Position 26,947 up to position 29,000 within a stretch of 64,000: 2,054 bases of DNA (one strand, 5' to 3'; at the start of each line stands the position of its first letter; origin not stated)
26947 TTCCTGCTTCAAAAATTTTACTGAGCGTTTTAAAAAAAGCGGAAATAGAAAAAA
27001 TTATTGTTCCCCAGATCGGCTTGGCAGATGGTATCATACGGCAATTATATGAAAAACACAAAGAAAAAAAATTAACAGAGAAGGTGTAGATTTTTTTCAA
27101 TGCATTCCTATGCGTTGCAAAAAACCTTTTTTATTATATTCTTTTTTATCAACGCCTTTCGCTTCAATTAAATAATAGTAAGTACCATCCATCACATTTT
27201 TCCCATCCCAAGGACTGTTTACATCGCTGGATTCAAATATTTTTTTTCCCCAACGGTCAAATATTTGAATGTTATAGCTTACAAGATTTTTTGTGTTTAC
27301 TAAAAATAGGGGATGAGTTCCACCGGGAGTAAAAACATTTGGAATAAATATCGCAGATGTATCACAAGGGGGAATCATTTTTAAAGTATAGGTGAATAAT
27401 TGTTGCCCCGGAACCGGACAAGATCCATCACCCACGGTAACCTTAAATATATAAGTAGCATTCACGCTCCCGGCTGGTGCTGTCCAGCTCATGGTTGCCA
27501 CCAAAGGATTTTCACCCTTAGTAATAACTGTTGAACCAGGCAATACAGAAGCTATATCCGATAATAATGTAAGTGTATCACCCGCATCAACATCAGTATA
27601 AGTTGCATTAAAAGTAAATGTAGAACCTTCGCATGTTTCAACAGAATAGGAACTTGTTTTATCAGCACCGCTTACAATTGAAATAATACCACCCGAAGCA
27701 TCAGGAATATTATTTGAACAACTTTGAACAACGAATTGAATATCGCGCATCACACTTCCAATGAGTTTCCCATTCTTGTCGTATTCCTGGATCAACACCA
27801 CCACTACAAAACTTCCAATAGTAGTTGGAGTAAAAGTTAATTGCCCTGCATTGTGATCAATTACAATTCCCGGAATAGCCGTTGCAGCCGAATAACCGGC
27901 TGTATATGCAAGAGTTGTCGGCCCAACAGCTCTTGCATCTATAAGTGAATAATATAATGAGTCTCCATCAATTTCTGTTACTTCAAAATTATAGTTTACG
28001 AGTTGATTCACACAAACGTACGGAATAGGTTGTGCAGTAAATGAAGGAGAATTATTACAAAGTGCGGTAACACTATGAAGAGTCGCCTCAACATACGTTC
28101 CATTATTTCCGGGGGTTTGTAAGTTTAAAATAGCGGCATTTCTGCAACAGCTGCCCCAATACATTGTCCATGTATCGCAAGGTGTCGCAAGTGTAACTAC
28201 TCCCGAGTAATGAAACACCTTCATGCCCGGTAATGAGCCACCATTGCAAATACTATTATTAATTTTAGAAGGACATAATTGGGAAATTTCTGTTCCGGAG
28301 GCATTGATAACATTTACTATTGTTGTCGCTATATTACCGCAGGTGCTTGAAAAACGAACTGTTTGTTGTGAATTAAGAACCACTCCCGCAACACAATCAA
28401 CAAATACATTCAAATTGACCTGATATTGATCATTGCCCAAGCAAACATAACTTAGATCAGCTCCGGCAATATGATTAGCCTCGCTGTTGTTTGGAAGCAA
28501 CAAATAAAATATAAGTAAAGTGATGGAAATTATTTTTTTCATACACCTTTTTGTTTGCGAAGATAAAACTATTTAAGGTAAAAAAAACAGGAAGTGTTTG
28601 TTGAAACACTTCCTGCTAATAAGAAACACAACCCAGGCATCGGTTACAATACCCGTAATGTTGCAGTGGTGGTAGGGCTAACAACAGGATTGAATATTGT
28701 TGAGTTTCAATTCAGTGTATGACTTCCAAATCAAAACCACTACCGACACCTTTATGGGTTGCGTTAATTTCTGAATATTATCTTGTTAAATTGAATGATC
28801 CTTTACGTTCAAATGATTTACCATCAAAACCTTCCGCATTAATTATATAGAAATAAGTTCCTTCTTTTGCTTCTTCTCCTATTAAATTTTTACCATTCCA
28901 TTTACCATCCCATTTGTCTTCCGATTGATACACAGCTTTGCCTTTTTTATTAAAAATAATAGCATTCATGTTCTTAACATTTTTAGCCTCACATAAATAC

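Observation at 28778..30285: ECF sigma / anti-sigma pair where the anti-sigma carries a PKD and a T9SS type B-like C-terminal domain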

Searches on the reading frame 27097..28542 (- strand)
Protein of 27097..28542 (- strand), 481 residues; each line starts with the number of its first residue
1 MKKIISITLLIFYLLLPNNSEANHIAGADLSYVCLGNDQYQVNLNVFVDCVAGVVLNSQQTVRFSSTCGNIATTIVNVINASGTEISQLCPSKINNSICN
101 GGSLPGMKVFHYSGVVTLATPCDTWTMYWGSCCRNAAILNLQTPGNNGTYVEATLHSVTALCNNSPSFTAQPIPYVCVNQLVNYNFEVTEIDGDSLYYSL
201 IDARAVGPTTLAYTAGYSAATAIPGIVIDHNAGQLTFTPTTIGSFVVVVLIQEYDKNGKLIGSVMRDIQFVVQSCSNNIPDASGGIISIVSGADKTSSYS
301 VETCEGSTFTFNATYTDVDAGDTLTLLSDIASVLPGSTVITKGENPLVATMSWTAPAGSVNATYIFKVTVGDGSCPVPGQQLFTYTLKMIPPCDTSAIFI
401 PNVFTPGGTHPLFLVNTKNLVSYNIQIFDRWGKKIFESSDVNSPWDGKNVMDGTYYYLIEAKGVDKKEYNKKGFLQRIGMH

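Call 3: search_protein_families(library=pfam, proteins=[window:27097-28542:-], max_evalue=1)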
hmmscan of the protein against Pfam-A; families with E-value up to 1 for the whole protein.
window:27097-28542:- (481 aa): 3 families
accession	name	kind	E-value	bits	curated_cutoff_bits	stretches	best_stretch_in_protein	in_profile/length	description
PF13585.12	CHU_C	-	5.7e-14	52.4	27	1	399-476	2-85/86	CHU_C Type IX secretion signal domain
PF17963.7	Big_9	-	0.00029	22.1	23.6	1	300-374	10-78/89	Bacterial Ig domain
PF24908.1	Ig_SIBA-E_2nd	-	0.0049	17.4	27.8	1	212-261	34-80/117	Integrin beta-like protein A-E, second Ig-like domain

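Call 4: search_protein_families(library=ncbifam, proteins=[window:27097-28542:-], max_evalue=1)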
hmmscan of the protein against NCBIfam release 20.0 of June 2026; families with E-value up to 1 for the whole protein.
window:27097-28542:- (481 aa): 2 families
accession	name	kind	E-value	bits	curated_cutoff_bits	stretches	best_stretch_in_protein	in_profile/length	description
TIGR04131.1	Bac_Flav_CTERM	domain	1.1e-06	28.7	35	1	400-463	3-73/85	T9SS type B sorting domain-containing protein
TIGR04183.1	Por_Secre_tail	domain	0.24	11.4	23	1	413-463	11-62/72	T9SS type A sorting domain-containing protein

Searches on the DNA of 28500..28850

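Call 65: search_rna_families(source=window, start=28500, end=28850, threshold=evalue, max_evalue=1)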
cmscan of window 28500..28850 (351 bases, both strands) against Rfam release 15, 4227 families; matches with E-value up to 1: 1.
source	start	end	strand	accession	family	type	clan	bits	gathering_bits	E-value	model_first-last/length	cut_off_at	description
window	28646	28724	+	RF03099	RAGATH-23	Gene; sRNA;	-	17.6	92.6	0.59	1-99/99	no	RAGATH-23 RNA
